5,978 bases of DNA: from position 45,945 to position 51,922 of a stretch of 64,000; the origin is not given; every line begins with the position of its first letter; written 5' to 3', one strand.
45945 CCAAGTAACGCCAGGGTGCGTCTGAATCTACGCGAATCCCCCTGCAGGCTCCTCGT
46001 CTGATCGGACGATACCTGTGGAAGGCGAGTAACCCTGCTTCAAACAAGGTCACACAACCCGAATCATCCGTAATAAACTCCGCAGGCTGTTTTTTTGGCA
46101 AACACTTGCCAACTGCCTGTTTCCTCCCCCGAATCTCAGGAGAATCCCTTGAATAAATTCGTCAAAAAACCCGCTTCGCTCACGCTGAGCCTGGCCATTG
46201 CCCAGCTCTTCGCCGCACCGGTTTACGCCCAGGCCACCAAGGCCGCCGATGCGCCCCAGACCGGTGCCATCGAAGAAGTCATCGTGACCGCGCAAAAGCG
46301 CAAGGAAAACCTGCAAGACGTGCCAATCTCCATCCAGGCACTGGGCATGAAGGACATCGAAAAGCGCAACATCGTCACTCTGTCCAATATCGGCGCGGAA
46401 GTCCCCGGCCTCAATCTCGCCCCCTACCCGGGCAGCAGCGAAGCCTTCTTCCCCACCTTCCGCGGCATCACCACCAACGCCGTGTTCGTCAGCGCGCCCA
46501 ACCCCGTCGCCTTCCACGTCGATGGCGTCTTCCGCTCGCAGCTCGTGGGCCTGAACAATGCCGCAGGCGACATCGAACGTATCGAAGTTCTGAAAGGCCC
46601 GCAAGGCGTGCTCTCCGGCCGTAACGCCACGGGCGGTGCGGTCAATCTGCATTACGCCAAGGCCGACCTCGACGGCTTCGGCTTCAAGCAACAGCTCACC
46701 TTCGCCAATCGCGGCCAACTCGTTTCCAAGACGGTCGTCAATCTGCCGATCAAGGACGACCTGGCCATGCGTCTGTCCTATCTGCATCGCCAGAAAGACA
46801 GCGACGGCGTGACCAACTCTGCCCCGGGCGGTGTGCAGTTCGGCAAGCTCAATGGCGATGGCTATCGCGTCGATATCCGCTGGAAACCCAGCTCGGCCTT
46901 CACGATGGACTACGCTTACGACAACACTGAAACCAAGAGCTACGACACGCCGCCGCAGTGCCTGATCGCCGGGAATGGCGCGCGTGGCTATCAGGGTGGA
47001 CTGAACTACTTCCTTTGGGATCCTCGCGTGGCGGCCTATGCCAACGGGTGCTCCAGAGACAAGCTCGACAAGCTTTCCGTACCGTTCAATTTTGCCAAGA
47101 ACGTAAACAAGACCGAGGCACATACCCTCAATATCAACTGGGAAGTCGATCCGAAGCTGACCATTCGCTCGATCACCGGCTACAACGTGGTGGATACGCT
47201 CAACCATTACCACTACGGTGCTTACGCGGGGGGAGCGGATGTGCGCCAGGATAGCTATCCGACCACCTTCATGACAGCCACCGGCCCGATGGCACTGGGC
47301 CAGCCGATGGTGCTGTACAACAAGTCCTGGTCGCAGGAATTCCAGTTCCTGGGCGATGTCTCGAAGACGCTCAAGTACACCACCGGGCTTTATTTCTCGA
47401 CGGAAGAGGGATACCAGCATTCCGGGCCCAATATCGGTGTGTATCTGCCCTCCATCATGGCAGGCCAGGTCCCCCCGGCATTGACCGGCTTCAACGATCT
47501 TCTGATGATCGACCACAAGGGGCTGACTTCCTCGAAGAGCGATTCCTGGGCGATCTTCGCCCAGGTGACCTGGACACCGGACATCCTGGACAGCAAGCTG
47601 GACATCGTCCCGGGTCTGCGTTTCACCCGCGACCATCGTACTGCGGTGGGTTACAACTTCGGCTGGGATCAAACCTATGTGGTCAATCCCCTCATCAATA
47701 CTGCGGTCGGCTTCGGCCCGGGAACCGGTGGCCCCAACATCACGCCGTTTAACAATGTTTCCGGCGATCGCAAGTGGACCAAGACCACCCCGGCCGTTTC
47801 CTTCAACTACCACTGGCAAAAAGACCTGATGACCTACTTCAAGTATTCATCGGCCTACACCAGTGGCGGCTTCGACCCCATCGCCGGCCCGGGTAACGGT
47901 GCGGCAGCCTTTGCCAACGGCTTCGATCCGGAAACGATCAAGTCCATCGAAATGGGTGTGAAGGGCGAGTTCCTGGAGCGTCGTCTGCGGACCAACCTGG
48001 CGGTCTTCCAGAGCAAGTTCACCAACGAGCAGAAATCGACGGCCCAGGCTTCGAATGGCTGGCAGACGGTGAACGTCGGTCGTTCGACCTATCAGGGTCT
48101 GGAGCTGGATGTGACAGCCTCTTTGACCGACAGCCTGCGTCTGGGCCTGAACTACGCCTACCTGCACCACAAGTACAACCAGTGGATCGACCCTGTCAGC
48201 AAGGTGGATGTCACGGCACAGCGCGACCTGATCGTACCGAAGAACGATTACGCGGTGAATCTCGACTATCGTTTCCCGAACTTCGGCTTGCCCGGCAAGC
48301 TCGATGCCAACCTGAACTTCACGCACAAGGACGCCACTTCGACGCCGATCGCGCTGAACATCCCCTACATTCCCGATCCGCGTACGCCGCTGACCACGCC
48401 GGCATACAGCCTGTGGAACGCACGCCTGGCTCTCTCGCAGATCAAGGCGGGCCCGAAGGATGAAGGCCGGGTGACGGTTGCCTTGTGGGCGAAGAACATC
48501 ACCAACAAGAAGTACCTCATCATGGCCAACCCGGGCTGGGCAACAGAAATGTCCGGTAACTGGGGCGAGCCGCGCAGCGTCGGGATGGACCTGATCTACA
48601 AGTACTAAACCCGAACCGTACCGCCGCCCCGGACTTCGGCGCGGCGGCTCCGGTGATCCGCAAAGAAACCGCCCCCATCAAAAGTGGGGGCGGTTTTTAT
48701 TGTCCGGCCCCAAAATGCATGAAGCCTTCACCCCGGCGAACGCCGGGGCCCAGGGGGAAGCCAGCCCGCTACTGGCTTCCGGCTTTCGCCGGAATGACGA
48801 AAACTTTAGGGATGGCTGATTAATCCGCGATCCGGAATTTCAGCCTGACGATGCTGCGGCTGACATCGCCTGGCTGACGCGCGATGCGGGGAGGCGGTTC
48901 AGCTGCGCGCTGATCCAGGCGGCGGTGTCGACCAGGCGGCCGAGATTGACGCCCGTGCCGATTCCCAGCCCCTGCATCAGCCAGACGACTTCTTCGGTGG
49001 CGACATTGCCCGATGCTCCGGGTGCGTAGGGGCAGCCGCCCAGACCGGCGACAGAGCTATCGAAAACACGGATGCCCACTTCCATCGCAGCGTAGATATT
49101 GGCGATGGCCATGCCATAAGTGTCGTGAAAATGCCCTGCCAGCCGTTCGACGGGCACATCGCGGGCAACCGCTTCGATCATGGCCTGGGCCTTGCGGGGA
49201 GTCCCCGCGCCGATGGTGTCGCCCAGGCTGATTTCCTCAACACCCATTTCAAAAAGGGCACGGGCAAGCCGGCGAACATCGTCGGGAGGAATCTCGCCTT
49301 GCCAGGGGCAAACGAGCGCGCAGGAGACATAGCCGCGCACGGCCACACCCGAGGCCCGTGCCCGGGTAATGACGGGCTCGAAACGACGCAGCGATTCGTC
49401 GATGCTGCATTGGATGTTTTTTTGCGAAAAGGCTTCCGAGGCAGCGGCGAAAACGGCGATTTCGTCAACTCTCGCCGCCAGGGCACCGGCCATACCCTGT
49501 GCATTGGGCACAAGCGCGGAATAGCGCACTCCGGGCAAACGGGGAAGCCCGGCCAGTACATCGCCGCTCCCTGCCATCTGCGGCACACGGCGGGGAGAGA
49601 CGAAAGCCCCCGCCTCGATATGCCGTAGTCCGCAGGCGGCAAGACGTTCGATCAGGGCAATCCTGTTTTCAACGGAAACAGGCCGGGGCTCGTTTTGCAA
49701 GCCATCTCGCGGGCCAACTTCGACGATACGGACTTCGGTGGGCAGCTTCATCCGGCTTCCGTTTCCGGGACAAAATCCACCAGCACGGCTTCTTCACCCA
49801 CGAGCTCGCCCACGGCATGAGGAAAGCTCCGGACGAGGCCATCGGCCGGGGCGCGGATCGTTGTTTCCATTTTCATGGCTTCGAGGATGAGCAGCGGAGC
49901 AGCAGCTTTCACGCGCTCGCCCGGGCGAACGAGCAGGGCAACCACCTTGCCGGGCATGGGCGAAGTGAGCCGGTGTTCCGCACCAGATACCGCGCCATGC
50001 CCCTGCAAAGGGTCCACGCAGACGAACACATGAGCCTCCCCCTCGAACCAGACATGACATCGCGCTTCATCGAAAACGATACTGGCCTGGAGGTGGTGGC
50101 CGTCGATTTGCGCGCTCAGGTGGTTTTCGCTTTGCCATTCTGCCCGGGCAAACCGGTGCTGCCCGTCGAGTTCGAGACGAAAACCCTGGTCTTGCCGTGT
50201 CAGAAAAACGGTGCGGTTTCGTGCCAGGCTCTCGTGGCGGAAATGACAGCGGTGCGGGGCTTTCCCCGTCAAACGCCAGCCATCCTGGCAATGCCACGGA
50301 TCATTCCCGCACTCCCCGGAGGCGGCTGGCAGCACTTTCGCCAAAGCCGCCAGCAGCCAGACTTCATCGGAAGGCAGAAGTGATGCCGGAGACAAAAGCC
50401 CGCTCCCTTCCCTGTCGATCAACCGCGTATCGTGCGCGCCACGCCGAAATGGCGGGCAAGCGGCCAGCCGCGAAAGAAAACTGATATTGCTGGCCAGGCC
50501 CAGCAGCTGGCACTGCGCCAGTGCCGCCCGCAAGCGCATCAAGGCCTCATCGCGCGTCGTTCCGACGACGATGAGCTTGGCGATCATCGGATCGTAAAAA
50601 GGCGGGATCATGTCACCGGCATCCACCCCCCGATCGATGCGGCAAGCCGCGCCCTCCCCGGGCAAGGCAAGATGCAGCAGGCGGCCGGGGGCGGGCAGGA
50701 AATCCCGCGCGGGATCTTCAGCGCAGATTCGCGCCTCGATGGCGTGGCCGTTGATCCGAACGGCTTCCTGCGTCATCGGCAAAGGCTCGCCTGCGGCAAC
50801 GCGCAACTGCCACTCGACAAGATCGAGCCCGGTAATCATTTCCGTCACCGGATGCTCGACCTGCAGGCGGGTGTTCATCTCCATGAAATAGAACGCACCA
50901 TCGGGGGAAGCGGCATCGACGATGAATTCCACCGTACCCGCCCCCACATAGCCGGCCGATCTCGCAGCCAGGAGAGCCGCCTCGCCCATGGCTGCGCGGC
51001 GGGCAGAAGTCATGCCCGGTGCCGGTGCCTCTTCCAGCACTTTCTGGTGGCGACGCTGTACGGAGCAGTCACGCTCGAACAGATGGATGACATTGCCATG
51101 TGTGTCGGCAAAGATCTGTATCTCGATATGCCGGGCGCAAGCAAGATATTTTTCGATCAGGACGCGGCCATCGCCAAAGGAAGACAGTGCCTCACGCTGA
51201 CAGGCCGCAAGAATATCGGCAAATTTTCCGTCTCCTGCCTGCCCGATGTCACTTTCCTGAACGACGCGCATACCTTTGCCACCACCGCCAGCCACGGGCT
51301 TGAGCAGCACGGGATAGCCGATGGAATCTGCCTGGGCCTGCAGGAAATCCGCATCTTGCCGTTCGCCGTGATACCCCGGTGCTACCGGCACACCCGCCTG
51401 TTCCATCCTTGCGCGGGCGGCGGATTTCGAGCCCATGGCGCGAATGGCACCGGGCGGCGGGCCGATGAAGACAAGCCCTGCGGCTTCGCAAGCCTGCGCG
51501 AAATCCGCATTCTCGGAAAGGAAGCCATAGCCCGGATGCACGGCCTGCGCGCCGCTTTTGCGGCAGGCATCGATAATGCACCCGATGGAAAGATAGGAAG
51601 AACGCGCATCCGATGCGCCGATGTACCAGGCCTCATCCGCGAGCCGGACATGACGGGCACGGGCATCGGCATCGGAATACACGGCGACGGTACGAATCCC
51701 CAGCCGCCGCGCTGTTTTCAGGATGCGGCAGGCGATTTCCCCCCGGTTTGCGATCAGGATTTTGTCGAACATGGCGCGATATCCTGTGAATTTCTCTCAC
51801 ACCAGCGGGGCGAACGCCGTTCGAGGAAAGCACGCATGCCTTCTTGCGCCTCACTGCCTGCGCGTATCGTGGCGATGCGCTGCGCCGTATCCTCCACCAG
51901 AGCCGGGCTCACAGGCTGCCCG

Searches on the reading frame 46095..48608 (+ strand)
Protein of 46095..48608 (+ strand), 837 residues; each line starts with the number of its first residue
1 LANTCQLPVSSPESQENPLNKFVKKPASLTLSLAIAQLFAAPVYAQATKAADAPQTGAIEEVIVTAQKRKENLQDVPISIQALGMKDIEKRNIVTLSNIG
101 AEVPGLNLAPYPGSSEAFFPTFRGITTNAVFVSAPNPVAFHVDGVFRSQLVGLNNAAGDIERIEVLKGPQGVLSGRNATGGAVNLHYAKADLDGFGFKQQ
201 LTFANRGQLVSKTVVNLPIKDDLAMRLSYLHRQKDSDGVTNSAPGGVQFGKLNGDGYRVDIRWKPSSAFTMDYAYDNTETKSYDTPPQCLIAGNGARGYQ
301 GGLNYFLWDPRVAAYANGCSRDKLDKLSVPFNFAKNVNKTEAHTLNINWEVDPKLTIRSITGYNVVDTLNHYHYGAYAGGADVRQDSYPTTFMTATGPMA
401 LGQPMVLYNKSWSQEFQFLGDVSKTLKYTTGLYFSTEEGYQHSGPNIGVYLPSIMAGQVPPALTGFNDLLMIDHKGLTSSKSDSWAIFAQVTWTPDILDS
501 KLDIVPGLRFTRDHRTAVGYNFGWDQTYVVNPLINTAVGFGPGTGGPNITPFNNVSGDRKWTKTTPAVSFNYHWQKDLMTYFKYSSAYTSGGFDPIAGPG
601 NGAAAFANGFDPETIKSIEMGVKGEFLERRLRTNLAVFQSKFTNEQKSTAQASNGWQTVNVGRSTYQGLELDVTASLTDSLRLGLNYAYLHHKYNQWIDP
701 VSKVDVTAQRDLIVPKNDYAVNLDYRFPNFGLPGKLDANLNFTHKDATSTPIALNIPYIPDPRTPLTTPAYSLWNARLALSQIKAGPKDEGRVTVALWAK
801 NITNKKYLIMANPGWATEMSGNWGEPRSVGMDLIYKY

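Call 74: search_protein_families(library=pfam, proteins=[window:46095-48608:+], max_evalue=0.0001)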
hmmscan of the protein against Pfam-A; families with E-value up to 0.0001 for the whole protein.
window:46095-48608:+ (837 aa): 2 families
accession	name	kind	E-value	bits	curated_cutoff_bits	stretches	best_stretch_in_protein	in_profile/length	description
PF00593.30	TonB_dep_Rec_b-barrel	-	4.9e-34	119.4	27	1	314-802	50-436/436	TonB dependent receptor-like, beta-barrel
PF07715.20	Plug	-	9.7e-17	61.9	23.9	1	73-182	2-107/107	TonB-dependent Receptor Plug Domain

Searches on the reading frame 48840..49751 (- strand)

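Call 74: search_protein_families(library=pfam, proteins=[window:48840-49751:-], max_evalue=0.0001)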
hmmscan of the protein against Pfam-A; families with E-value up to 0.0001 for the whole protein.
window:48840-49751:- (303 aa): 1 family
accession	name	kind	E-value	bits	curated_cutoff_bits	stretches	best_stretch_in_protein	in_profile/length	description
PF00682.25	HMGL-like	-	3.7e-51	174.5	29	1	7-278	2-258/260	HMGL-like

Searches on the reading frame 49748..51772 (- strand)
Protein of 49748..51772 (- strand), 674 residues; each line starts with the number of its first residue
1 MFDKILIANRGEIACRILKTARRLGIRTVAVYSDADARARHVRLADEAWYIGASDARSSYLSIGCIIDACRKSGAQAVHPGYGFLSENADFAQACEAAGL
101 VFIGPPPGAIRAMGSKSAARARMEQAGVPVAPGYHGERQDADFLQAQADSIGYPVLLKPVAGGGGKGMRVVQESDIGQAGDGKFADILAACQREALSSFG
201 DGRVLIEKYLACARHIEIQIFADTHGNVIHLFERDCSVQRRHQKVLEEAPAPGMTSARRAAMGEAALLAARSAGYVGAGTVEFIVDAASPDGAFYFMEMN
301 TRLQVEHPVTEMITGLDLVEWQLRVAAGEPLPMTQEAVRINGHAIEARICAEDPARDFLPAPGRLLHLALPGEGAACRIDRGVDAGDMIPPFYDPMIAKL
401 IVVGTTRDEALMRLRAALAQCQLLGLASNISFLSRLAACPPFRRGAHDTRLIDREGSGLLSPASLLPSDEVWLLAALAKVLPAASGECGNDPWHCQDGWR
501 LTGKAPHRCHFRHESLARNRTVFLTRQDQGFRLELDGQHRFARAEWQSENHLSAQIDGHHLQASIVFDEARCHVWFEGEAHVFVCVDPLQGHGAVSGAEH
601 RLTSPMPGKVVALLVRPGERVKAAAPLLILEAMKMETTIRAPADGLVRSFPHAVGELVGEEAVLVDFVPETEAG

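Call 74: search_protein_families(library=pfam, proteins=[window:49748-51772:-], max_evalue=0.0001)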
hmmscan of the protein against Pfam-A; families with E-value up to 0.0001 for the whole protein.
window:49748-51772:- (674 aa): 7 families
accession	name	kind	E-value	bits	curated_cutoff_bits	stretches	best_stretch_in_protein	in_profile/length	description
PF02786.22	CPSase_L_D2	-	2.6e-70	236.7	19.8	1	116-332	2-209/211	Carbamoyl-phosphate synthase L chain, ATP binding domain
PF00289.28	Biotin_carb_N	-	6.5e-45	152.6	25.5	1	1-110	1-110/110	Biotin carboxylase, N-terminal domain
PF02785.25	Biotin_carb_C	-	2.2e-32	111.8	32.4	1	346-453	1-107/108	Biotin carboxylase C-terminal domain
PF21139.3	BT_MCC_alpha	-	5.6e-14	53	31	1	469-582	2-112/118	Methylcrotonyl-CoA carboxylase, alpha-subunit, BT domain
PF00364.28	Biotin_lipoyl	-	2.1e-13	50.4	22.1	1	601-666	2-72/73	Biotin-requiring enzyme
PF02222.28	ATP-grasp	-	7.5e-05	22.9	27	0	123-286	3-150/179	ATP-grasp domain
PF07478.18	Dala_Dala_lig_C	-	7.7e-05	22.7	24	0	138-301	22-174/204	D-ala D-ala ligase C-terminus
